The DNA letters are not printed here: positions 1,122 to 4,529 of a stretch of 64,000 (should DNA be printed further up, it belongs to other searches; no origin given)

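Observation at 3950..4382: Met/Pro-rich ~130-aa C-terminal tail on a Dld/GlcDF-like FAD-FeS-CCG oxidoreductase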

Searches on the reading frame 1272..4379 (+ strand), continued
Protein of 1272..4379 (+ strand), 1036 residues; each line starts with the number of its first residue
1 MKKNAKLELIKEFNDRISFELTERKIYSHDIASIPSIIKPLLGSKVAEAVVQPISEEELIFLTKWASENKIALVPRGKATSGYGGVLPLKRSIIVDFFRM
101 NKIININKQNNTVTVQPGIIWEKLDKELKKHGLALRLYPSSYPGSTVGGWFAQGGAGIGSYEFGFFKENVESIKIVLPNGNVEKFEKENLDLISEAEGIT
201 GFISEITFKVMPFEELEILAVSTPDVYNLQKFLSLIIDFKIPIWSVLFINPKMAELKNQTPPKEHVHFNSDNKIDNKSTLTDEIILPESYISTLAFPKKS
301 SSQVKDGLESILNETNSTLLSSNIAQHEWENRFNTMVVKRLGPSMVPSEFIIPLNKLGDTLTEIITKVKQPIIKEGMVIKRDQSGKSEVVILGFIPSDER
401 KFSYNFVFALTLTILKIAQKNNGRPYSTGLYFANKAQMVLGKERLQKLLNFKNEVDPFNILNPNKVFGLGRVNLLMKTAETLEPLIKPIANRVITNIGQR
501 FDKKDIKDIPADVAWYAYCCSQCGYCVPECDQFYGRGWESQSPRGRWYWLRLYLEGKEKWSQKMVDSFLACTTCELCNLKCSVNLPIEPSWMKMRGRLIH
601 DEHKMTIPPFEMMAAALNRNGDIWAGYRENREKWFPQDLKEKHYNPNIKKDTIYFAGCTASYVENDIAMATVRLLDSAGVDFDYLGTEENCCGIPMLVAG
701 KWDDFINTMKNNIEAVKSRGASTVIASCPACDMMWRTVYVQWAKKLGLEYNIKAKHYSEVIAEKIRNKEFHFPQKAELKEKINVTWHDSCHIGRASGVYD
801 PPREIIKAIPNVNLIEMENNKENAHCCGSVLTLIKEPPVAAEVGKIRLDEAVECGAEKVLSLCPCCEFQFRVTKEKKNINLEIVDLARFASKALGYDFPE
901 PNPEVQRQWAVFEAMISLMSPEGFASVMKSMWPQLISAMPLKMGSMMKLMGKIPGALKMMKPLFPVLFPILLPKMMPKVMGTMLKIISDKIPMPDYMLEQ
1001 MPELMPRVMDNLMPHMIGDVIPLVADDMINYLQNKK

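Call 20: find_related_loci(query=A1, collection=genome_contigs, flank=8000)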
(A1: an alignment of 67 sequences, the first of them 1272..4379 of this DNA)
Query A1 (1036 aa) in genome_contigs; peptide patterns used: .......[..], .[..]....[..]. (x = any residue, [..] = any of these).
600 stretches matched a pattern (row limit reached: there are more); 572 encode a relative of the query (tblastn E <= 1e-3); the best 80 are kept; 80 distinct loci.
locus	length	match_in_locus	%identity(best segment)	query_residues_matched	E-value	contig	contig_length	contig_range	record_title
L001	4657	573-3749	73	1-1035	0e+0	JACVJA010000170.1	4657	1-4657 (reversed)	MAG: Candidatus Calidifonticultor daggyaiensis isolate DG02_2.bin.19 contig170, whole genome shotgun sequence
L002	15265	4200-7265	66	1-1035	0e+0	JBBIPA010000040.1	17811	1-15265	MAG: Chloroflexota bacterium isolate TCS170221_bin_292 NODE_2624_length_17811_cov_5.540268, whole genome shotgun sequenc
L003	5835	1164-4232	67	1-1035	0e+0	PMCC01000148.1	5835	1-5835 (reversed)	MAG: Actinomycetota bacterium isolate fen_731 73.20120700_E3M.220_contig_1414153, whole genome shotgun sequence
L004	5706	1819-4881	64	1-1035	0e+0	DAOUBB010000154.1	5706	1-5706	MAG TPA_asm: Anaerolineae bacterium isolate H68_701 k101_251438, whole genome shotgun sequence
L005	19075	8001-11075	65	1-1036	0e+0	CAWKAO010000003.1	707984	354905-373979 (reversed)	MAG: uncultured Actinomycetes bacterium isolate MFD09779.bin.1.47 genome assembly, contig: contig_30555, whole genome sh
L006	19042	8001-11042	64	9-1036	0e+0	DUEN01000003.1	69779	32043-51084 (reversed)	MAG TPA_asm: Caldilineae bacterium isolate J4 Contig3, whole genome shotgun sequence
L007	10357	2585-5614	65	13-1035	0e+0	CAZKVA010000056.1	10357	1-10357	MAG TPA_asm: uncultured Actinomycetota bacterium isolate binchicken_co181_143 genome assembly, contig: NODE_12778_length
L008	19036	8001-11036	65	13-1035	0e+0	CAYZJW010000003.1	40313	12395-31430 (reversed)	MAG TPA_asm: uncultured Actinomycetota bacterium isolate binchicken_co334_330 genome assembly, contig: NODE_1524_length_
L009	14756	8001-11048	62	6-1035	0e+0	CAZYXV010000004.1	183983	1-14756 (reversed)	MAG TPA_asm: uncultured Anaerolineae bacterium isolate binchicken_co26_194 genome assembly, contig: NODE_65_length_18398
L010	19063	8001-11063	62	1-1035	0e+0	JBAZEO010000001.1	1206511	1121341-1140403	MAG: Dehalococcoidia bacterium isolate SO_2017_LW3_128 NODE_3_length_1206511_cov_6.257372_LW162_2017, whole genome shotg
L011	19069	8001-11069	64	1-1036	0e+0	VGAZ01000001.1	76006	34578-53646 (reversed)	MAG: Actinomycetota bacterium isolate K_DeepCast_150m_m2_097 K_DeepCast_150m_m2_097_Ga0194126_10000342, whole genome sho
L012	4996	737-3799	61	1-1035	0e+0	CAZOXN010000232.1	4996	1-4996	MAG TPA_asm: uncultured Desulfarculaceae bacterium isolate binchicken_co274_510 genome assembly, contig: NODE_39496_leng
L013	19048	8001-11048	65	2-1034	0e+0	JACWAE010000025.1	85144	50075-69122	MAG: Dehalococcoidia bacterium isolate B_CHL_03 k141_48865, whole genome shotgun sequence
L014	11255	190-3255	62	1-1036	0e+0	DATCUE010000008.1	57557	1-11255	MAG TPA_asm: Candidatus Methanoperedens sp. isolate SMAG_U7350 k141_110816, whole genome shotgun sequence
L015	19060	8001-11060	62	1-1035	0e+0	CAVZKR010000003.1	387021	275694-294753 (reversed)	MAG: uncultured Chloroflexia bacterium isolate MFD04408.bin.2.47 genome assembly, contig: contig_26529, whole genome sho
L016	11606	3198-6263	62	1-1036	0e+0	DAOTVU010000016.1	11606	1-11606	MAG TPA_asm: Dehalococcoidia bacterium isolate H111_81 k127_932963, whole genome shotgun sequence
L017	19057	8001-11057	63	2-1036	0e+0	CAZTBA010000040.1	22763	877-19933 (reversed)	MAG TPA_asm: uncultured bacterium isolate SRP323688_co1_241 genome assembly, contig: NODE_3865_length_22763_cov_6.040338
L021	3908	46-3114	64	1-1036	0e+0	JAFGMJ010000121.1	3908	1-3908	MAG: Actinomycetota bacterium isolate Zod_Metabat.463 k87_5822125, whole genome shotgun sequence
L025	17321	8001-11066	62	1-1036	0e+0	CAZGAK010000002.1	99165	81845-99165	MAG TPA_asm: uncultured Syntrophaceae bacterium isolate SRP178699_co1_632 genome assembly, contig: NODE_128_length_99165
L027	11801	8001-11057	61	4-1036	0e+0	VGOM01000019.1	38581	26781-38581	MAG: Chloroflexi bacterium isolate M_DeepCast_400m_m2_020 M_DeepCast_400m_m2_020_Ga0194112_10001168, whole genome shotgu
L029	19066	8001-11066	62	1-1036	0e+0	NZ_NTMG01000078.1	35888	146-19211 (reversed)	Candidatus Methanoperedens sp. BLZ2 CMPBLZ2contig_238, whole genome shotgun sequence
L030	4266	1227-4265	63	9-1035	0e+0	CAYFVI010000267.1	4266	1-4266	MAG TPA_asm: uncultured Dehalococcoidaceae bacterium isolate ERP108616_co1_214 genome assembly, contig: k119_702230, who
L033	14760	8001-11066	61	1-1036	0e+0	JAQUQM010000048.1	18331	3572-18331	MAG: Dehalococcoidia bacterium isolate STD1_5 NODE_7008_length_18331_cov_3.287080_Sandtown_D1, whole genome shotgun sequ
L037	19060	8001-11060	62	3-1036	0e+0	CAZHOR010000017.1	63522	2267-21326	MAG TPA_asm: uncultured archaeon isolate SRP141376_co2_3 genome assembly, contig: NODE_1180_length_63522_cov_8.937889, w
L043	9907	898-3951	61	3-1036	0e+0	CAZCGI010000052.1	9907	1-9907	MAG TPA_asm: uncultured Syntrophaceae bacterium isolate binchicken_co379_42 genome assembly, contig: NODE_1865_length_99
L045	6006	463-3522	61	4-1036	0e+0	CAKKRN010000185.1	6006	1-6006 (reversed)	Syntrophaceae bacterium isolate Hainich-H52-bin083-1 genome assembly, contig: H52-bin083_1_Hain_H52_02um_R2_10758_length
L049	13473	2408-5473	60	1-1036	0e+0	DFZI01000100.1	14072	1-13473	MAG TPA_asm: Dehalococcoidia bacterium UBA4060 UBA4060_contig_25557, whole genome shotgun sequence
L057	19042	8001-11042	61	9-1036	0e+0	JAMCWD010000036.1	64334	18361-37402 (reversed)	MAG: Chloroflexota bacterium isolate FK_Sedi_B_Bin.67 NODE_1016_length_64334_cov_5.36108, whole genome shotgun sequence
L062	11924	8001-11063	61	1-1036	0e+0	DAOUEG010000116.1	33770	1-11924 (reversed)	MAG TPA_asm: Dehalococcoidales bacterium isolate N5_247 k139_540543, whole genome shotgun sequence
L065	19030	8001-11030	63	9-1032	0e+0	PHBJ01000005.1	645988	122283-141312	MAG: Deltaproteobacteria bacterium HGW-Deltaproteobacteria-13 08E140C01_z5_2013_Ig3399_v2_scaffold_178, whole genome sho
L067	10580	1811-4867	62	3-1036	0e+0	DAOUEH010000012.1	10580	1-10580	MAG TPA_asm: Dehalococcoidales bacterium isolate N5_259 k139_319574, whole genome shotgun sequence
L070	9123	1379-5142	60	2-1036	0e+0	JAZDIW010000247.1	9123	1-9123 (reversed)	MAG: bacterium isolate MEGAHIT-group-0.427 k141_2759154, whole genome shotgun sequence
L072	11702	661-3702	61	8-1036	0e+0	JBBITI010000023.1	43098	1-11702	MAG: Dehalococcoidales bacterium isolate CYS170214_bin_393 NODE_667_length_43098_cov_5.057454, whole genome shotgun sequ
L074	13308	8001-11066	61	1-1036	0e+0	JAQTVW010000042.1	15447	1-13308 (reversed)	MAG: Dehalococcoidales bacterium isolate STB_97 NODE_9114_length_15447_cov_3.686097_Sandtown_B, whole genome shotgun seq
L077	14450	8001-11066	61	1-1036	0e+0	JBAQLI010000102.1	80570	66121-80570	MAG: Candidatus Methanoperedens sp. isolate MFD12032_ilm_asm_bin13 k127_39381, whole genome shotgun sequence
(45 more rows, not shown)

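Call 26: predict_structure(alignment_id=A1)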
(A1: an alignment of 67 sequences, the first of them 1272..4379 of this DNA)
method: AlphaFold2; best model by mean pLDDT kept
length: 1036 residues; sequences in the alignment: 67
mean_pLDDT: 78.8   pTM: 0.75
mean pLDDT of the five models: 78.8, 77.4, 76.7, 74.1, 70.6
residues with pLDDT >= 90: 247; 70-90: 540; 50-70: 198; < 50: 51
segments of 3 or more residues with pLDDT < 50: 80-84, 154-159, 262-268, 275-282, 337-341, 532-542, 582-584
pLDDT, mean of each block of 10 residues (from residue 1): 90 86 70 67 76 92 92 70 51 82 92 89 85 76 67 50 69 89 88 62 87 90 95 92 88 80 48 46 76 91 93 94 83 55 66 92 90 80 73 75 75 89 74 73 85 86 69 82 88 67 73 75 59 41 65 81 65 56 53 77 76 84 63 83 86 81 69 94 88 83 92 92 90 89 92 93 95 71 82 70 92 84 56 63 81 91 81 85 90 85 68 72 86 91 88 85 83 86 82 74 81 80 87 79
secondary structure, 60 per line:
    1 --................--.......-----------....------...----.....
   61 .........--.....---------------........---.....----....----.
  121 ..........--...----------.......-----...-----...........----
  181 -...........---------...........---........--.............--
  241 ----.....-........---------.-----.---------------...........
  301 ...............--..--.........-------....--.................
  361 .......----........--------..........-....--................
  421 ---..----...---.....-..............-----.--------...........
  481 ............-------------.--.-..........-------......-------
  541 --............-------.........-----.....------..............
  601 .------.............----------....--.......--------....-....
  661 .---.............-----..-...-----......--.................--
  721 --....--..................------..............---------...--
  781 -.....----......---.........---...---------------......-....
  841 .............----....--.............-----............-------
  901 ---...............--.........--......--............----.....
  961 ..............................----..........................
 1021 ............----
elements in order (helices of 4 or more, strands of 3 or more residues): H3-16 H21-27 H39-42 E49-51 H56-69 E72-76 E92-96 E103-107 E112-115 H121-130 E133-135 H147-152 H166-169 E170-176 E182-186 H187-192 E202-212 E216-223 H226-238 E245-249 H251-258 E290-297 H298-315 H322-330 H338-341 E344-353 H354-367 E372-379 E388-397 H399-402 H405-420 H436-440 H442-455 H470-492 H511-520 H528-533 H543-554 H562-570 H576-580 H587-601 H608-620 H631-634 H637-643 E652-655 H657-661 H665-677 H694-699 H702-718 E723-726 H729-746 E753-756 H757-766 E782-786 H791-796 H800-808 E812-814 H830-835 H837-853 E858-861 H864-876 E882-885 H886-893 H904-918 H921-929 H932-937 H940-951 H956-990 H995-1032
